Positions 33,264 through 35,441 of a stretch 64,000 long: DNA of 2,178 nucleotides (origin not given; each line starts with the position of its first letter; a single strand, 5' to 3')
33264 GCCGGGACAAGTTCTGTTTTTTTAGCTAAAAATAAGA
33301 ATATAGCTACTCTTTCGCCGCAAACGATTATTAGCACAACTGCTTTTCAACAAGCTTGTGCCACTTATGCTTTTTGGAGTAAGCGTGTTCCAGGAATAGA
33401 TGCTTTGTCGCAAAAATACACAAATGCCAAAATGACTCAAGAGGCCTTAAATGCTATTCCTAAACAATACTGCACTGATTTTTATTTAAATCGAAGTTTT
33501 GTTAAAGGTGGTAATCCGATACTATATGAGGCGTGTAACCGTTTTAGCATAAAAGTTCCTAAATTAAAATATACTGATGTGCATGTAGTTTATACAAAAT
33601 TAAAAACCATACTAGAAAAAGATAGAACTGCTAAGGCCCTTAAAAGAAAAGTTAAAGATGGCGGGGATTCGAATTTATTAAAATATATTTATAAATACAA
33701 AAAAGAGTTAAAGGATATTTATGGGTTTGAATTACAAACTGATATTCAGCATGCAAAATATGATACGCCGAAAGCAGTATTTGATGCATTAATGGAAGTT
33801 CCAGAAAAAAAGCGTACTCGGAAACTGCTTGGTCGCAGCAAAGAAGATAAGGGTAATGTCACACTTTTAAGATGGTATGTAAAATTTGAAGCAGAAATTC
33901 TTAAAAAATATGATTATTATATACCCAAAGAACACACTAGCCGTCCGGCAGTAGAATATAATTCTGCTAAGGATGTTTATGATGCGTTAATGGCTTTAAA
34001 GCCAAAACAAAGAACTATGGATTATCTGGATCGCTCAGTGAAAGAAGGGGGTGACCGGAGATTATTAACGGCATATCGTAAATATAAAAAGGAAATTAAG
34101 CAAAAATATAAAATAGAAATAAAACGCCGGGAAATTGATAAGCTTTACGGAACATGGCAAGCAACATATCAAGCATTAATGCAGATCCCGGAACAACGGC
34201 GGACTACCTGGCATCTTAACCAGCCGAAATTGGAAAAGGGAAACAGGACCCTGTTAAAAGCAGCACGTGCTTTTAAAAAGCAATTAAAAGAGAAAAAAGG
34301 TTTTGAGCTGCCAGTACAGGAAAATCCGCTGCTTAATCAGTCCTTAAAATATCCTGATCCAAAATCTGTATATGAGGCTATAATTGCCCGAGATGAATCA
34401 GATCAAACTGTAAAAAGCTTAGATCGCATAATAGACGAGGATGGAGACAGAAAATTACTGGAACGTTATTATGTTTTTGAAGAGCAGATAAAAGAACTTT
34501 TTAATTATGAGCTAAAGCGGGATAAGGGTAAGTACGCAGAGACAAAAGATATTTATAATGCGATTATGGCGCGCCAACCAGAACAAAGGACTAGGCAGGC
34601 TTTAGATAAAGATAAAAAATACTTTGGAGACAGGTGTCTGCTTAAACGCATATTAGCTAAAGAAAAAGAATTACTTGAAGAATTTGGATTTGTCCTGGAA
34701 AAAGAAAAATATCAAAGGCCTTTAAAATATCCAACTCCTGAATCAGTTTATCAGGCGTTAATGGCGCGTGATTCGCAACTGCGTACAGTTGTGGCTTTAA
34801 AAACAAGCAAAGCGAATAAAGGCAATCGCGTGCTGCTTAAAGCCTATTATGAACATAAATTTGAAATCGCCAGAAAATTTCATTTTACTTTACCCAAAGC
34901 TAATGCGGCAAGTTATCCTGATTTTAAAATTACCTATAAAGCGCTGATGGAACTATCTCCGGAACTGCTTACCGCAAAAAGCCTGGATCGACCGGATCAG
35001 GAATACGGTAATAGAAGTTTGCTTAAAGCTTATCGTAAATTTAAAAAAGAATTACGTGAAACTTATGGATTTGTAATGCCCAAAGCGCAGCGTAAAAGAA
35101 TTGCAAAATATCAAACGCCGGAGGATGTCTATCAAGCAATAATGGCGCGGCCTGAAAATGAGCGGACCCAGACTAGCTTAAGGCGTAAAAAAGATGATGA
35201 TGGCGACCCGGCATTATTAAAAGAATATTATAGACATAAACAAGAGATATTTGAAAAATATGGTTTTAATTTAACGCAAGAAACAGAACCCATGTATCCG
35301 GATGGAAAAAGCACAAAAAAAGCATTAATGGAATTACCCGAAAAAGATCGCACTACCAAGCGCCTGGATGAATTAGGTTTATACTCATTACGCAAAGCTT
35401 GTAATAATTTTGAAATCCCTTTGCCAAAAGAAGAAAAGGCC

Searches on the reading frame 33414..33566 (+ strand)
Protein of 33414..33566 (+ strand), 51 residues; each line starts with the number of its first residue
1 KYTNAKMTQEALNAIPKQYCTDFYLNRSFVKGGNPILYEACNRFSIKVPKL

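Call 31: find_homologous_proteins(query=A1, max_evalue=0.01)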
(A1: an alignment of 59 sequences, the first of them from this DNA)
Query A1 (59 sequences): 209 candidates shared short words with the query, none scored E <= 0.01.

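Call 32: search_protein_families(library=pfam, alignment_id=A1, max_evalue=10)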
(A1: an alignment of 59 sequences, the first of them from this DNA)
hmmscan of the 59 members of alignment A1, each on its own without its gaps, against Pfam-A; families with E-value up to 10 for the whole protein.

A. member 1, seq(51 aa): 0 families

B. families by the number of members that match (of 59 scanned): 14 families
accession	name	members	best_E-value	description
PF21982.2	RecX_HTH1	1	0.0072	RecX, first three-helix domain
PF09827.14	CRISPR_Cas2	1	0.018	CRISPR associated protein Cas2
PF01454.25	MAGE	1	0.036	MAGE homology domain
PF08334.16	T2SSG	1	0.048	Type II secretion system (T2SS), protein G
PF11341.13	DUF3143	1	0.064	Protein of unknown function (DUF3143)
PF14196.11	ATC_hydrolase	1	0.072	L-2-amino-thiazoline-4-carboxylic acid hydrolase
PF14793.11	DUF4478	1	0.081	Pyrimidine/purine nucleotide 5'-monophosphate nucleosidases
PF17767.7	NAPRTase_N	1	0.09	Nicotinate phosphoribosyltransferase (NAPRTase) N-terminal domain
PF03357.26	Snf7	1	0.09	Snf7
PF24047.1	Tudor_krimper_1st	1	0.12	Krimper first tudor domain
PF20489.3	Birna_RdRp_C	1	0.13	Birnavirus RNA dependent RNA polymerase (VP1), C-terminal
PF13700.11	DUF4158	1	0.15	Domain of unknown function (DUF4158)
PF15003.11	HAUS2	1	0.21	HAUS augmin-like complex subunit 2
PF05282.17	AAR2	1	0.23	AAR2 C-terminal repeat region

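Call 33: search_solved_structures(query=A1, max_evalue=10, show_alignments=3)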
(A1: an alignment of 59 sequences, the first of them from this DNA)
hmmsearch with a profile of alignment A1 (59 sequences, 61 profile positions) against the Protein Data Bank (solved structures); distinct sequences matched with E-value up to 10: 6.
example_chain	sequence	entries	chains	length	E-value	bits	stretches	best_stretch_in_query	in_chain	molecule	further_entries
8fit_A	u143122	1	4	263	0.01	18.8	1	6-40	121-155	cs074A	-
8r8o_A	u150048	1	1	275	0.34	13.8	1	20-41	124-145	HalluTIM3-1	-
2k5k_A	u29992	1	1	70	0.46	13.4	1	7-33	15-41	uncharacterized protein RhR2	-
5zyf_A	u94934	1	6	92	0.75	12.8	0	24-39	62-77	CRISPR-associated endoribonuclease Cas2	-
4qi0_A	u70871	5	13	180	1.2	12.1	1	12-29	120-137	Roquin-1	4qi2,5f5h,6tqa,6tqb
3x1o_A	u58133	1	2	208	1.5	11.8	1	12-29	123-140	Roquin-1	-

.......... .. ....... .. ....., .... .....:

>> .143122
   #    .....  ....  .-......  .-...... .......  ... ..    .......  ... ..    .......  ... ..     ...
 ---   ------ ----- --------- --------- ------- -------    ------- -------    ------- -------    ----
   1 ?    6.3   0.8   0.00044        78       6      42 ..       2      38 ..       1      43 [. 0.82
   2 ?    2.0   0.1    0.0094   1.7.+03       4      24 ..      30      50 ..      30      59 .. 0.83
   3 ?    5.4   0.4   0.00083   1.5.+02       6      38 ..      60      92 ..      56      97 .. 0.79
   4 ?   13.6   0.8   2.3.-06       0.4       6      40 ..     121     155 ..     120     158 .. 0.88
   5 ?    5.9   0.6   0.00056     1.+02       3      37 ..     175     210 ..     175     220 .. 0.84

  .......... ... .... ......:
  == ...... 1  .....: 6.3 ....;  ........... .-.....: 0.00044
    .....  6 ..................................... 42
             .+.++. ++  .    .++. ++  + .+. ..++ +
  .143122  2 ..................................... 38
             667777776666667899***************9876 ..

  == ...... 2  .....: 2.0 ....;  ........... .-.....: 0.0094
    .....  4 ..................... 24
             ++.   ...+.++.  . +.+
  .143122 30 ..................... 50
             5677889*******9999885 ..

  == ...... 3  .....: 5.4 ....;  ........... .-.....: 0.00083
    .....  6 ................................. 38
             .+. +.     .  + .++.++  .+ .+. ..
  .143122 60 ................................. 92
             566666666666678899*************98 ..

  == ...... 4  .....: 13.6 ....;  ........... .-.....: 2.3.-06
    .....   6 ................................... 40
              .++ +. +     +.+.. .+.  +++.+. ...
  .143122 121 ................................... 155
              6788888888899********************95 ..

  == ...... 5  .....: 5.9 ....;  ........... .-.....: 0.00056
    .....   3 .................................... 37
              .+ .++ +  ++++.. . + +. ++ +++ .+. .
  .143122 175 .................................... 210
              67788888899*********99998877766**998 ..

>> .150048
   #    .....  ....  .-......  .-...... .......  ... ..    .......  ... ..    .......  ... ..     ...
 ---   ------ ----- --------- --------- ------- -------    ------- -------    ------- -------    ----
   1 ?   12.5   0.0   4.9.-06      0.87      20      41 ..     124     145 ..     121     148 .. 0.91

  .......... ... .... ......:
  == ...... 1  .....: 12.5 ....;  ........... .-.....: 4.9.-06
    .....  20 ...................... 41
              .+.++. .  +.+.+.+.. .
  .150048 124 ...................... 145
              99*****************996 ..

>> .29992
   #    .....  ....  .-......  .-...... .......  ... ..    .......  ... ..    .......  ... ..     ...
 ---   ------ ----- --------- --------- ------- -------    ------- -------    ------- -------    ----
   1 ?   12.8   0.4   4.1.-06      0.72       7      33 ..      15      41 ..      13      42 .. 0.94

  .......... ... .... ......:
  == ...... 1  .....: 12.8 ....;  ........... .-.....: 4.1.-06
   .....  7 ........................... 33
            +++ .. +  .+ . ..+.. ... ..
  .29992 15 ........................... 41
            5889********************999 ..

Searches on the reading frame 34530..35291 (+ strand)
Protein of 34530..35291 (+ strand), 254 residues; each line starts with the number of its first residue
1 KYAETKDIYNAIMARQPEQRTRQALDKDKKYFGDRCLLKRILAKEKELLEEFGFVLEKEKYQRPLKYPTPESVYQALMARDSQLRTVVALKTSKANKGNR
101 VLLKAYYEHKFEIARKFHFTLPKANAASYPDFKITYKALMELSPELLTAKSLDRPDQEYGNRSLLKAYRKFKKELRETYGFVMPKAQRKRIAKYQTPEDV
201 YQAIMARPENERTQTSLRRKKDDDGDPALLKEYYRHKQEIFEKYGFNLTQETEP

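Call 62: predict_structure(alignment_id=A5)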
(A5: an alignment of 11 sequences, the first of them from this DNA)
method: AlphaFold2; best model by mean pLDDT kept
length: 254 residues; sequences in the alignment: 11
mean_pLDDT: 87.7   pTM: 0.36
mean pLDDT of the five models: 87.7, 87.1, 86.3, 86.0, 85.7
residues with pLDDT >= 90: 149; 70-90: 85; 50-70: 17; < 50: 3
segments of 3 or more residues with pLDDT < 50: none
pLDDT, mean of each block of 10 residues (from residue 1): 90 91 89 91 92 80 74 95 87 88 93 92 71 93 90 86 93 95 78 84 92 90 89 93 90 52
secondary structure, 60 per line:
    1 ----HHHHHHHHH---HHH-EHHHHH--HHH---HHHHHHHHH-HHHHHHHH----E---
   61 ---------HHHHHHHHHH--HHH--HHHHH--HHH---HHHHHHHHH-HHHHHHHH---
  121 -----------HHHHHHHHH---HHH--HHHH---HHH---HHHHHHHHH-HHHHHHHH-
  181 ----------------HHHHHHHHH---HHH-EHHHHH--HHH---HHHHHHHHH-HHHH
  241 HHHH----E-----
elements in order: H5-13 H22-26 H35-43 H45-52 H70-79 H87-91 H100-108 H110-117 H132-140 H149-152 H162-170 H172-179 H197-205 H214-218 H227-235 H237-244

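Call 67: fold_search(model_id=the predicted structure, library=pdb)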
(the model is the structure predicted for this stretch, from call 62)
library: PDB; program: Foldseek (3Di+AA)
matches with E <= 10: 21; with E <= 0.001: 0
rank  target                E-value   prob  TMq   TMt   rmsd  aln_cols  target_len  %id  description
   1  9e87_D                2.3e+00  0.03  0.11  0.03  22.9       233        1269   14  De Novo Mycobacterium tuberculosis transcription initiation pre-RPO promoter complex with open Beta' clamp (RNA Polyme (released 2025-10-01)
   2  3bsb_A                2.5e+00  0.03  0.12  0.10  21.7       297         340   13  Crystal Structure of Human Pumilio1 in Complex with CyclinB reverse RNA (released 2008-04-08)
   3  2m64_MODEL_1_A        4.8e+00  0.02  0.10  0.11  19.5       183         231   16  1H, 13C and 15N Chemical Shift Assignments for Phl p 5a (released 2014-03-26)
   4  1t9s_A                5.1e+00  0.01  0.10  0.08  25.9       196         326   14  Catalytic Domain Of Human Phosphodiesterase 5A in Complex with GMP (released 2004-08-03)
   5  8ruy_I                5.6e+00  0.03  0.15  0.04  21.4       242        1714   13  Structure of IFTA and IFTB in Retrograde Intraflagellar transport trains (released 2024-07-24)
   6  8fgw_D                5.9e+00  0.01  0.09  0.03  25.9       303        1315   14  Human IFT-A complex structures provide molecular insights into ciliary transport (released 2023-02-22)
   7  8rdy_A                6.2e+00  0.02  0.13  0.06  24.2       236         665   13  Saccharomyces cerevisiae Prp43 helicase in complex with Pxr1 (released 2024-10-23)
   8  8sw0                  6.2e+00  0.02  0.12  0.05  24.7       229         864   12  Puromycin sensitive aminopeptidase (released 2023-07-26)
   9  6u7g_A                6.5e+00  0.02  0.13  0.05  25.6       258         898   11  HCoV-229E RBD Class V in complex with human APN (released 2019-11-13)
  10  6jcy_F                6.8e+00  0.01  0.09  0.11  22.5       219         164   13  Mycobacterium tuberculosis RNA polymerase transcription initiation open complex with a chimeric ECF sigma factor sigH/ (released 2019-05-29)
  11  2jas_E                7.2e+00  0.01  0.09  0.12  30.3       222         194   11  Structure of deoxyadenosine kinase from M.mycoides with bound dATP (released 2007-01-03)
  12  6l6e                  7.5e+00  0.01  0.10  0.08  25.9       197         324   17  Human PDE5 catalytic core in complex with avanafil (released 2020-09-02)
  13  5ffa                  7.9e+00  0.02  0.11  0.18  17.5       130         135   17  CopM (with an N-terminal His-tag) in the apo form (released 2016-09-07)
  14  8szk_D                7.9e+00  0.01  0.12  0.09  22.7       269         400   11  The cryo-EM structure of PPP2R5A/HIV-1 Vif/CBFb/EloB/EloC complex (released 2024-06-05)
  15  8f6q_A                7.9e+00  0.01  0.09  0.11  28.2       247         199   14  CryoEM structure of designed modular protein oligomer C8-71 (released 2023-11-29)
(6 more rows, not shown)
